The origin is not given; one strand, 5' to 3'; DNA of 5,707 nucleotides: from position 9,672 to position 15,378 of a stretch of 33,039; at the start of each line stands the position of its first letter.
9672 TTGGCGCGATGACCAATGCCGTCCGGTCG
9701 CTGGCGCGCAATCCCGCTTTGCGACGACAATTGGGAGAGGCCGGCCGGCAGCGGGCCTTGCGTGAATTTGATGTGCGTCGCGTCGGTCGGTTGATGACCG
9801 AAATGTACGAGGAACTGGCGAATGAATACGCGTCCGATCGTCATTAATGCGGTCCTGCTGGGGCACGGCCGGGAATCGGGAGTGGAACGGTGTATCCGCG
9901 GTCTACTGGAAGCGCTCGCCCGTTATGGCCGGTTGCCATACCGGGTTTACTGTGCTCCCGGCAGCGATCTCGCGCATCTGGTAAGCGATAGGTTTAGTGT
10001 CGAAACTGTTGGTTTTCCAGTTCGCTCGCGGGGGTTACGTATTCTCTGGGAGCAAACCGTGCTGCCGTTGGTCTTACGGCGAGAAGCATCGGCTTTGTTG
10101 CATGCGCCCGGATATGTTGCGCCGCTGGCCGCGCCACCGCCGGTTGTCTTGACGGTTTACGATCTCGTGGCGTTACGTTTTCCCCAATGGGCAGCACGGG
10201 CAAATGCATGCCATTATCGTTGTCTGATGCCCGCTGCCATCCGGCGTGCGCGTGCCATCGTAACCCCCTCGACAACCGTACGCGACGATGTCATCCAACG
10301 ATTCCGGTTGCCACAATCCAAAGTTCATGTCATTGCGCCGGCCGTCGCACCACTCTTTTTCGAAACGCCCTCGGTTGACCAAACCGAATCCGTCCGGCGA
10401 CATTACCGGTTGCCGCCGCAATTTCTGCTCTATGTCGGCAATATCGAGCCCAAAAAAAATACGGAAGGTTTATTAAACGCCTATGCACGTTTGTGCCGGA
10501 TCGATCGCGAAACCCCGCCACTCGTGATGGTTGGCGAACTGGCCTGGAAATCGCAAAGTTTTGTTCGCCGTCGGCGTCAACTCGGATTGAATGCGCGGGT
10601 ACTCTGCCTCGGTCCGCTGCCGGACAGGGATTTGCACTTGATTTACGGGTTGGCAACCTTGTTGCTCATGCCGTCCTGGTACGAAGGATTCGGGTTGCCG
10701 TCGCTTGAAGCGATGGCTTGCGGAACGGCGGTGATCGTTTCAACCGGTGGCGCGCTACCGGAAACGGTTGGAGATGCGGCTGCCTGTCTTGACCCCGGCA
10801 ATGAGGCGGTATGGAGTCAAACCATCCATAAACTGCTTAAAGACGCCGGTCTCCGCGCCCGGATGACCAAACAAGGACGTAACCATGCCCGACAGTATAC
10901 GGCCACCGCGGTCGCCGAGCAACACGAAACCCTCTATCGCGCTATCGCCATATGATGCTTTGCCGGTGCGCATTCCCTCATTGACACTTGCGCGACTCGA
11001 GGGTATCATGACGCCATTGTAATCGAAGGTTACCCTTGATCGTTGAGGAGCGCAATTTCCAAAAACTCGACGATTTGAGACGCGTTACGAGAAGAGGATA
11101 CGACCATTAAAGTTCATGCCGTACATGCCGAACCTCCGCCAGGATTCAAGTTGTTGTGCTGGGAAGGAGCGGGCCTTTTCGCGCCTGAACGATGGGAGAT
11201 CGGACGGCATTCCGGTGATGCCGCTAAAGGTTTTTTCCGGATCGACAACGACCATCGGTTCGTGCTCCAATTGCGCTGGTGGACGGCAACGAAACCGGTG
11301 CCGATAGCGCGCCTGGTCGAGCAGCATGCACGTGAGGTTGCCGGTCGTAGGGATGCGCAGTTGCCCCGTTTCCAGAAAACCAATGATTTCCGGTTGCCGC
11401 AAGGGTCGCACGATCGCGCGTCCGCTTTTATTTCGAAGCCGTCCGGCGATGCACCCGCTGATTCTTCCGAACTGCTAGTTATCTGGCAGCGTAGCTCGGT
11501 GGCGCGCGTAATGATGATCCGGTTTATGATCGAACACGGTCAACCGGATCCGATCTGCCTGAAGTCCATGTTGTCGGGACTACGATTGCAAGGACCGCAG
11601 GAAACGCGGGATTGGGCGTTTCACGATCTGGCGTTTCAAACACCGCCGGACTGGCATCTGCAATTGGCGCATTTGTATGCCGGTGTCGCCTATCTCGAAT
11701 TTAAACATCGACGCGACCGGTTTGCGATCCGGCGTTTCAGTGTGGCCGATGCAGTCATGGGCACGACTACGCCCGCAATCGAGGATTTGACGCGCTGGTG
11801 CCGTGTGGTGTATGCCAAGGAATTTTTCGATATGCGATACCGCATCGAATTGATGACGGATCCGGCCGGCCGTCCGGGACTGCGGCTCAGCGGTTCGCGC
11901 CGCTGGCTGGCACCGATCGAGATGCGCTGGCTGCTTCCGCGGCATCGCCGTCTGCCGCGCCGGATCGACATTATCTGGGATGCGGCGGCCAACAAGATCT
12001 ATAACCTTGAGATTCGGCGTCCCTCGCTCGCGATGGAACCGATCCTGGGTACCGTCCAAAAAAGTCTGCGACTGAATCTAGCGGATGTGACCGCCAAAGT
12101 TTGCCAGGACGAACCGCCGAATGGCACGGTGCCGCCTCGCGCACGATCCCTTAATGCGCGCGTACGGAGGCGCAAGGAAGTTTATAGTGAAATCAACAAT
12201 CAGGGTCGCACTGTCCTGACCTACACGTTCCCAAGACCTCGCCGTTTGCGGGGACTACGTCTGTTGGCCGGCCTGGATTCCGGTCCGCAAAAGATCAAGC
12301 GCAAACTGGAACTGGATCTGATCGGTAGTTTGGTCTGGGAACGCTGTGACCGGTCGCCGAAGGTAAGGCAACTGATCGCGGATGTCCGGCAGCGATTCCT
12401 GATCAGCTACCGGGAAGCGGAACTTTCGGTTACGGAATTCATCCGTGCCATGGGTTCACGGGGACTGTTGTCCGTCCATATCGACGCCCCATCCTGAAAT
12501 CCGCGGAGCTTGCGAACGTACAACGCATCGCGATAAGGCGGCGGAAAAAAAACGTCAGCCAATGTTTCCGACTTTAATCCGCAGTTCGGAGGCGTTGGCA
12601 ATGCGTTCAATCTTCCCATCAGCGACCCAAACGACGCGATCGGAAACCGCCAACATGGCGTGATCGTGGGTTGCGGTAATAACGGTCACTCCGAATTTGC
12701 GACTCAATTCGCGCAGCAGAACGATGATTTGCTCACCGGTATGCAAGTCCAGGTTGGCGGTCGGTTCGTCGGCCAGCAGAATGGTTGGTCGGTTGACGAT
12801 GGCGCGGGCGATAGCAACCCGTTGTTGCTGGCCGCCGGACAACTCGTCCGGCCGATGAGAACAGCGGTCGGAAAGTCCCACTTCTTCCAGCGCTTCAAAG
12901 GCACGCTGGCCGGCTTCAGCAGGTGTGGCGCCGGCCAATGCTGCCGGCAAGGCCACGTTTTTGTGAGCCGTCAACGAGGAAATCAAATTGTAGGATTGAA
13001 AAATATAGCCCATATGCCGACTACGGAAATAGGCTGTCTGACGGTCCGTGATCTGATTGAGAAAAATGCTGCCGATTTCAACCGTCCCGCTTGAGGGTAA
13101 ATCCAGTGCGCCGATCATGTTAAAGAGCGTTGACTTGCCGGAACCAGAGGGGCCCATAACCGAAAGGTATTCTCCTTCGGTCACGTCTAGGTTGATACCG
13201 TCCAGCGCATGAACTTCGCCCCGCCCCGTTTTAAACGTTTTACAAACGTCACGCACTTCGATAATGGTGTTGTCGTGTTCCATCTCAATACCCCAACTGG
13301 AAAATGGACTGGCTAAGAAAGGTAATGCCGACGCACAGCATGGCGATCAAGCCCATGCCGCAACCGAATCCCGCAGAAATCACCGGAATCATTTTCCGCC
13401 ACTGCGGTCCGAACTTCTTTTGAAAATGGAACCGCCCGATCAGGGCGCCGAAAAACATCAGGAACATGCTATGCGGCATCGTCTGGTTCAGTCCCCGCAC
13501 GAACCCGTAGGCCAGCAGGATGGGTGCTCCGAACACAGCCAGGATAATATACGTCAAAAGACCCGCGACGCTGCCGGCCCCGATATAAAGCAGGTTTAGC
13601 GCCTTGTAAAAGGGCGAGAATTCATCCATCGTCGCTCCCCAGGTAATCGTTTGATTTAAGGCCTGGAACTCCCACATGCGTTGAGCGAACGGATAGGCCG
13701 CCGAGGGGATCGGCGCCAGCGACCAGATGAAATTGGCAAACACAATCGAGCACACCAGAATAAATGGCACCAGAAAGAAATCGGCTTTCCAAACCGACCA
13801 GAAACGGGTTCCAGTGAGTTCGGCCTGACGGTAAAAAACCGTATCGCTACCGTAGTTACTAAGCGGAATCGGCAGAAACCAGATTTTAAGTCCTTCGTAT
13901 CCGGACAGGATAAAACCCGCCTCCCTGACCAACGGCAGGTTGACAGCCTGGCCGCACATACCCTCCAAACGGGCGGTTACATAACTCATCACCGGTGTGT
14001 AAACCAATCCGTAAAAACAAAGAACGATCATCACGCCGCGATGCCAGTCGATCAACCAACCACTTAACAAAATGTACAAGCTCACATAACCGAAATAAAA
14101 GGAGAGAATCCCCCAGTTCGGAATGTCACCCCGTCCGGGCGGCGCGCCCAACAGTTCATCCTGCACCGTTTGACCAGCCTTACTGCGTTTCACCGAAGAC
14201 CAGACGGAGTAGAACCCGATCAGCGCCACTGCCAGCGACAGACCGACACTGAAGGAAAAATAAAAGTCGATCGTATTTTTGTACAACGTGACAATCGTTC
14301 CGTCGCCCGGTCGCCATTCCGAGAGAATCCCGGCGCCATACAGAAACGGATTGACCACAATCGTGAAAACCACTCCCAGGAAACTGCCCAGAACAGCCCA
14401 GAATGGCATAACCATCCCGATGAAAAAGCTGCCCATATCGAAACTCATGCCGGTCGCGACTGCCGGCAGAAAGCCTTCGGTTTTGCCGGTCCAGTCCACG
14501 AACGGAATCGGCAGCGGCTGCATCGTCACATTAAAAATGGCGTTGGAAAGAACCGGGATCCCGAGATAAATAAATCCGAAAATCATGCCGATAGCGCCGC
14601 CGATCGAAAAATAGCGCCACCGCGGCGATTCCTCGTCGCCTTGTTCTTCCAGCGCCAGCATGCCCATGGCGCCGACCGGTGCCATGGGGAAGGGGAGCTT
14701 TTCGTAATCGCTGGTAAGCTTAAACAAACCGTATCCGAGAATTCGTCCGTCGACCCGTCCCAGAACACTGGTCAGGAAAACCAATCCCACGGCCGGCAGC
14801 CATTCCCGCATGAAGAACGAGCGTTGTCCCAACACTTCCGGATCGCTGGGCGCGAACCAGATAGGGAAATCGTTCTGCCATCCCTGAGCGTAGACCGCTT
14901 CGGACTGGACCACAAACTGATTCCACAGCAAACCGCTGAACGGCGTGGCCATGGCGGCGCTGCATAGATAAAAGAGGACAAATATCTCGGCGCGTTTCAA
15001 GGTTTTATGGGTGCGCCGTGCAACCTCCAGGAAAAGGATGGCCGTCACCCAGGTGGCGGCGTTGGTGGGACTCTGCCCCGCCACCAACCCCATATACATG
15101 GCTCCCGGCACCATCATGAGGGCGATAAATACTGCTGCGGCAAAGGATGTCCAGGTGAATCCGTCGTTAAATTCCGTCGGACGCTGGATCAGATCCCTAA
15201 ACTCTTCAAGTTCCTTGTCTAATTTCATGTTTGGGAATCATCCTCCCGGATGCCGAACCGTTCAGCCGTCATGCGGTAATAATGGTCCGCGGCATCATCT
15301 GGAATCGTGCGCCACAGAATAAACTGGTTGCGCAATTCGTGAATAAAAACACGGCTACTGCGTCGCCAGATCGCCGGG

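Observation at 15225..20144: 1639-aa single polypeptide fusing a PA/M28-peptidase-like ectodomain, a ~190-residue coiled coil, a ~460-residue unknown ectodomain and a double membrane module ending in an FtsX permease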

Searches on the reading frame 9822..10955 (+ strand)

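Call 22: search_protein_families(library=pfam, proteins=[window:9822-10955:+], max_evalue=0.001)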
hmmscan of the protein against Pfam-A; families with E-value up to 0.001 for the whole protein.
window:9822-10955:+ (377 aa): 6 families
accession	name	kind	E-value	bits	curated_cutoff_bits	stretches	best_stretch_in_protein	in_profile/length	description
PF00534.26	Glycos_transf_1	-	1e-31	110.2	26.4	1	199-354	15-171/172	Glycosyl transferases group 1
PF13692.12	Glyco_trans_1_4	-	5.8e-23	82.2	27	1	202-341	4-142/142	Glycosyl transferases group 1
PF13439.12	Glyco_transf_4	-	7.8e-15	55.7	28.5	1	20-175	3-166/170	Glycosyltransferase Family 4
PF20706.3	GT4-conflict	-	1.8e-09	37.6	26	1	196-356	194-372/385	Family 4 Glycosyltransferase in conflict systems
PF13579.12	Glyco_trans_4_4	-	3.9e-07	31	29.7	1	19-173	1-157/158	Glycosyl transferase 4-like domain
PF13524.12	Glyco_trans_1_2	-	0.00039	20.8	25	1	267-367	36-141/144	Glycosyl transferase-like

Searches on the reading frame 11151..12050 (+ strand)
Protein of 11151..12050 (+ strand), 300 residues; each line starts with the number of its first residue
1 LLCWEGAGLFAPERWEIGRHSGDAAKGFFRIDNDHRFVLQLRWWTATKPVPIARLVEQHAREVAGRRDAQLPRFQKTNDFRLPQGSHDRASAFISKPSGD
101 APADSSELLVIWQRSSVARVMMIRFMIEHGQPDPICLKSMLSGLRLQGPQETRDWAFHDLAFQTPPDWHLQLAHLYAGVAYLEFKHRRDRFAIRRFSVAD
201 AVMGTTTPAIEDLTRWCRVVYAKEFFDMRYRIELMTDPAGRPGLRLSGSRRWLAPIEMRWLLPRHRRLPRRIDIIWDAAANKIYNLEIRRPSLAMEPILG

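Call 70: search_solved_structures(query=A5, max_evalue=10)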
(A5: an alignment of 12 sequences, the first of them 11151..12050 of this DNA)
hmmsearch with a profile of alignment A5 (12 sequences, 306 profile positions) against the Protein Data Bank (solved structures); distinct sequences matched with E-value up to 10: 0.

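Call 71: search_protein_families(library=pfam, alignment_id=A5, max_evalue=1)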
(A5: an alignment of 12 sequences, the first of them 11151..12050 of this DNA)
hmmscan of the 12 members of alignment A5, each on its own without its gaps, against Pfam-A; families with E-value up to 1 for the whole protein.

A. member 1, window:11151-12050:+ (300 aa): 0 families

B. families by the number of members that match (of 12 scanned): 1 family
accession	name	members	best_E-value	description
PF11870.13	LutB_C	1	0.014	Lactate utilisation protein B, C-terminal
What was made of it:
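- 11151..12497 (+): 448-aa fusion of an unknown Trp-rich ~300-aa protein with a C-terminal PqqD-like peptide-chaperone domain; convergent with the operon. The ~300-aa part has no Pfam or PDB match (calls 70, 71).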

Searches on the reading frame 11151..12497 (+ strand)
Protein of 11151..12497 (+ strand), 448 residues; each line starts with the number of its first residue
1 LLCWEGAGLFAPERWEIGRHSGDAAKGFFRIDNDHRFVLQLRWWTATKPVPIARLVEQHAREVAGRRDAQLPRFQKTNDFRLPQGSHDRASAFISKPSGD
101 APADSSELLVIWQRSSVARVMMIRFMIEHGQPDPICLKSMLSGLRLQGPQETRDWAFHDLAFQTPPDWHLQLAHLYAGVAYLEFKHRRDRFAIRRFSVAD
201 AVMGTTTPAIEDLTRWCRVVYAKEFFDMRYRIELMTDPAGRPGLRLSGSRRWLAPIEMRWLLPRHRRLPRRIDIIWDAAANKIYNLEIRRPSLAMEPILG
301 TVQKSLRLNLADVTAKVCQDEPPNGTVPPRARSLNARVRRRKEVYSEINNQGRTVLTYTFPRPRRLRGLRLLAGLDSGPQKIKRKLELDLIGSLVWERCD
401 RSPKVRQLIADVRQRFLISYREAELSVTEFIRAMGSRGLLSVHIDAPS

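Call 22: search_protein_families(library=pfam, proteins=[window:11151-12497:+], max_evalue=0.001)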
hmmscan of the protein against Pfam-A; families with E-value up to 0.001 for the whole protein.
window:11151-12497:+ (448 aa): 1 family
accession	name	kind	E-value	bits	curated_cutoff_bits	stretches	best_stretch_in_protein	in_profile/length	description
PF05402.18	PqqD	-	6.6e-07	30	23.4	1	387-440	14-67/67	Coenzyme PQQ synthesis protein D (PqqD)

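Call 29: search_protein_families(library=padloc, proteins=[window:11151-12497:+], max_evalue=0.01)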
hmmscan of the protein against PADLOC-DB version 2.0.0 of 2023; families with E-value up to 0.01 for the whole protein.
window:11151-12497:+ (448 aa): 0 families

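Call 97: search_protein_families(library=ncbifam, proteins=[window:11151-12497:+], max_evalue=0.05)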
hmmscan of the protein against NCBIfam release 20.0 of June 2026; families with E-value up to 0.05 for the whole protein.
window:11151-12497:+ (448 aa): 2 families
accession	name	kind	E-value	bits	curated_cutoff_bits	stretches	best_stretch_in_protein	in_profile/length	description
NF033536.1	lasso_PqqD_Bac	exception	0.00039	20.5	80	1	388-441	34-87/88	lasso peptide biosynthesis PqqD family chaperone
TIGR04248.1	SCM_PqqD_rel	equivalog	0.0084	16.3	100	1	388-440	29-81/84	SynChlorMet cassette protein ScmD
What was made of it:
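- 11151..12497 (+): Pfam PqqD E 6.6e-7 (call 22), and generic PqqD-family NCBIfam hits (call 97).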

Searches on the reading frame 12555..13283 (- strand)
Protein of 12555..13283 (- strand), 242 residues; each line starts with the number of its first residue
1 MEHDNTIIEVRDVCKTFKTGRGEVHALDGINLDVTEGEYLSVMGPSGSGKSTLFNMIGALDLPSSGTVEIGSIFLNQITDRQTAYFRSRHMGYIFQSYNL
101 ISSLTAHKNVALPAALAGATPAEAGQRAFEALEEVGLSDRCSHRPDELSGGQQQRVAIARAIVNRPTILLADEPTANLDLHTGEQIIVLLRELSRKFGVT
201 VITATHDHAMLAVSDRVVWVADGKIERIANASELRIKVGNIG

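Call 5: search_protein_families(library=pfam, proteins=[window:12555-13283:-], max_evalue=0.1)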
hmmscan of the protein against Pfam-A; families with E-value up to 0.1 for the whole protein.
window:12555-13283:- (242 aa): 7 families
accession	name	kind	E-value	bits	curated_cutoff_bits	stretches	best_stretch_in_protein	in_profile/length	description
PF00005.33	ABC_tran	-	7e-34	117.8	25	1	27-176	1-137/137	ABC transporter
PF02463.25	SMC_N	-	1.2e-06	28.5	40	1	145-220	134-211/220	RecF/RecN/SMC N terminal domain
PF13304.12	AAA_21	-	0.00049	20.7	27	0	147-208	237-300/304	AAA domain, putative AbiEii toxin, Type IV TA system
PF13555.12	AAA_29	-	0.00098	19.3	27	1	28-60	13-45/61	P-loop containing region of AAA domain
PF13191.12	AAA_16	-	0.0027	18.7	32.6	1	34-199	19-164/167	AAA ATPase domain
PF03193.22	RsgA_GTPase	-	0.0073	16.6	30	1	27-57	97-126/174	RsgA GTPase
PF13401.12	AAA_22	-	0.035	14.9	27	1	40-62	8-30/130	AAA domain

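Call 6: search_protein_families(library=ncbifam, proteins=[window:12555-13283:-], max_evalue=0.1)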
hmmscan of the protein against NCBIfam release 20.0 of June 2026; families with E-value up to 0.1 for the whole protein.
window:12555-13283:- (242 aa): 197 families (the best 25 are shown)
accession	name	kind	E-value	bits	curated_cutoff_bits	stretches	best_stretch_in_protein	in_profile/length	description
TIGR02211.1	LolD_lipo_ex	equivalog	1.9e-64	217.2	307.75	1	7-226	1-220/221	lipoprotein-releasing ABC transporter ATP-binding protein LolD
NF007826.0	PRK10535.1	equivalog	4.9e-63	213.4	966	1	6-232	3-228/648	macrolide ABC transporter ATP-binding protein/permease MacB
TIGR02982.1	heterocyst_DevA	subfamily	3e-62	210.1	295.8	1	7-226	1-220/220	ABC exporter ATP-binding subunit, DevA family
TIGR02673.1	FtsE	equivalog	1.3e-60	204.7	264.85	1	7-221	1-211/214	cell division ATP-binding protein FtsE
NF007879.0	PRK10584.1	equivalog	2.7e-60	203.9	336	1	5-226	4-225/228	putative ABC transporter ATP-binding protein YbbA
NF038007.1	ABC_ATP_DarD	equivalog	2.7e-58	197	375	1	8-225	2-218/218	darobactin export ABC transporter ATP-binding protein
NF008639.0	PRK11629.1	equivalog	2.4e-57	194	360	1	5-226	4-225/234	lipoprotein-releasing ABC transporter ATP-binding protein LolD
NF040933.2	ABC_arch_GlcV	equivalog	7.7e-55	186.2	450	1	8-234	3-229/357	glucose ABC transporter ATP-binding protein GlcV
TIGR03608.1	L_ocin_972_ABC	subfamily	5.3e-54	182.8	254.85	1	17-218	8-204/206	putative bacteriocin export ABC transporter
NF006987.0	PRK09452.1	equivalog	3.9e-53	180.5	482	1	3-233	13-234/378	spermidine/putrescine ABC transporter ATP-binding protein PotA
TIGR03265.1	PhnT2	equivalog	2.3e-51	175.1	457.7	1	7-234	4-222/353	putative 2-aminoethylphosphonate ABC transporter ATP-binding protein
TIGR02315.1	ABC_phnC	equivalog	5e-51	173.5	266.1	1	7-232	1-231/243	phosphonate ABC transporter ATP-binding protein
TIGR02314.1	ABC_MetN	equivalog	1.2e-49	169.2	499.7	1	7-225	1-219/343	methionine ABC transporter ATP-binding protein MetN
TIGR01187.1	potA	subfamily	2e-47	161.9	355.6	1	42-234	1-188/325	polyamine ABC transporter ATP-binding protein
NF043075.1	MMSYN1_0197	equivalog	4.2e-47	160.8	550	1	7-233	2-219/341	spermidine/putrescine ABC transporter ATP-binding protein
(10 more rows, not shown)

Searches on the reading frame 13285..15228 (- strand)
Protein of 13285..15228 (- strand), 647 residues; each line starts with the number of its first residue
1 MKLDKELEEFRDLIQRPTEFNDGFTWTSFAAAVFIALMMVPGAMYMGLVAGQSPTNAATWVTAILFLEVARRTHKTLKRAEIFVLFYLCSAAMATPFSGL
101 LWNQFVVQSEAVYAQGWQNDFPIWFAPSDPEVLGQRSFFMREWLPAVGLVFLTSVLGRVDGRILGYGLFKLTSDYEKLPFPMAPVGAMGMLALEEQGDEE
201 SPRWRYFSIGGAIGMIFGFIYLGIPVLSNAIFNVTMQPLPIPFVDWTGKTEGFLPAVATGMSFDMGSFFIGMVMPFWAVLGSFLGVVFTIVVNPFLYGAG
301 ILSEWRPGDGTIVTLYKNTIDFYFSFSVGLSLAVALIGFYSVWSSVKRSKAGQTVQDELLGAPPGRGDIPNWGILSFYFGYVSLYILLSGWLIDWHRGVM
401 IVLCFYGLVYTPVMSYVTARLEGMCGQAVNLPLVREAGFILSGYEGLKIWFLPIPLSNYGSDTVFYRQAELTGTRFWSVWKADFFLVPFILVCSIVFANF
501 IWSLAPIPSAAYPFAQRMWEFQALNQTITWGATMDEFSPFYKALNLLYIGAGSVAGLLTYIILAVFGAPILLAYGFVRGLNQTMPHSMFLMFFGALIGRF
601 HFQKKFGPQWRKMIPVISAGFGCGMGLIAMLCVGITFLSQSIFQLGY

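Call 5: search_protein_families(library=pfam, proteins=[window:13285-15228:-], max_evalue=0.1)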
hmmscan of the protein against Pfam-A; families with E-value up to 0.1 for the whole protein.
window:13285-15228:- (647 aa): 0 families

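Call 6: search_protein_families(library=ncbifam, proteins=[window:13285-15228:-], max_evalue=0.1)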
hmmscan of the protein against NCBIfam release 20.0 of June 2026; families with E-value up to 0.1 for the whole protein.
window:13285-15228:- (647 aa): 0 families

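Call 29: search_protein_families(library=padloc, proteins=[window:13285-15228:-], max_evalue=0.01)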
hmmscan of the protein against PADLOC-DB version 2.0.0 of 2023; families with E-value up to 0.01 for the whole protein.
window:13285-15228:- (647 aa): 0 families

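Call 30: search_solved_structures(query=window:13285-15228:-, max_evalue=1)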
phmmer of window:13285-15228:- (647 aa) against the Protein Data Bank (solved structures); distinct sequences matched with E-value up to 1: 0.

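Call 83: search_solved_structures(query=A6, max_evalue=10)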
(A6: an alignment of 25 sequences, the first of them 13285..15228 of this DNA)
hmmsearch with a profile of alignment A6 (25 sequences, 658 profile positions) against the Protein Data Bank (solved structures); distinct sequences matched with E-value up to 10: 5.
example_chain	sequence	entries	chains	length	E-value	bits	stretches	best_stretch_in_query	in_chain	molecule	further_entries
5yei_C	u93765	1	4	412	0.78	11.2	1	423-478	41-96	Aspartokinase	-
7ue2_A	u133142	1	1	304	0.81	11.2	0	65-94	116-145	RPB_PLP3_R6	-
2odp_A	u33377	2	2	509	1.7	10.1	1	326-410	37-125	Complement C2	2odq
9u61_B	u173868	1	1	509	1.7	10.1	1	326-410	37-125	Serine protease complement C2b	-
2i6q_A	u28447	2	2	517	1.8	10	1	326-410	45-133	Complement C2a fragment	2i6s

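Call 92: search_protein_families(library=pfam, alignment_id=A6, max_evalue=1)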
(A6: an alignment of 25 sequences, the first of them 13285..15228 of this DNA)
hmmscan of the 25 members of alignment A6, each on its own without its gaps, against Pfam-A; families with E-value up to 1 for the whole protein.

A. member 1, window:13285-15228:- (647 aa): 0 families

B. families by the number of members that match (of 25 scanned): 9 families
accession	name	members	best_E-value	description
PF03169.20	OPT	15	1.8e-10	OPT oligopeptide transporter protein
PF16082.10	Phage_holin_2_4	2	0.19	Bacteriophage holin family, superfamily II-like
PF07578.16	LAB_N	1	0.008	Lipid A Biosynthesis N-terminal domain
PF11143.13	DUF2919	1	0.0086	Protein of unknown function (DUF2919)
PF05915.17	TMEM_230_134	1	0.026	Transmembrane proteins 230/134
PF19589.4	DUF6095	1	0.04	Family of unknown function (DUF6095)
PF04647.20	AgrB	1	0.21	Accessory gene regulator B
PF06522.17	B12D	1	0.39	NADH-ubiquinone reductase complex 1 MLRQ subunit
PF11044.13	TMEMspv1-c74-12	1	0.97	Plectrovirus spv1-c74 ORF 12 transmembrane protein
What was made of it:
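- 13285..15228 (-): Polytopic membrane protein (647 aa), a divergent member of the OPT oligopeptide-transporter superfamily; its start overlaps the giant's stop (ATGA). 15/25 orthologues match Pfam OPT, best E 1.8e-10; the window copy itself has no hit (call 92).
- On OPT oligopeptide transporter superfamily (for the 647-aa neighbour): The window copy itself gives no hit (calls 5, 92).
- The partner family is OPT-like (call 92).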
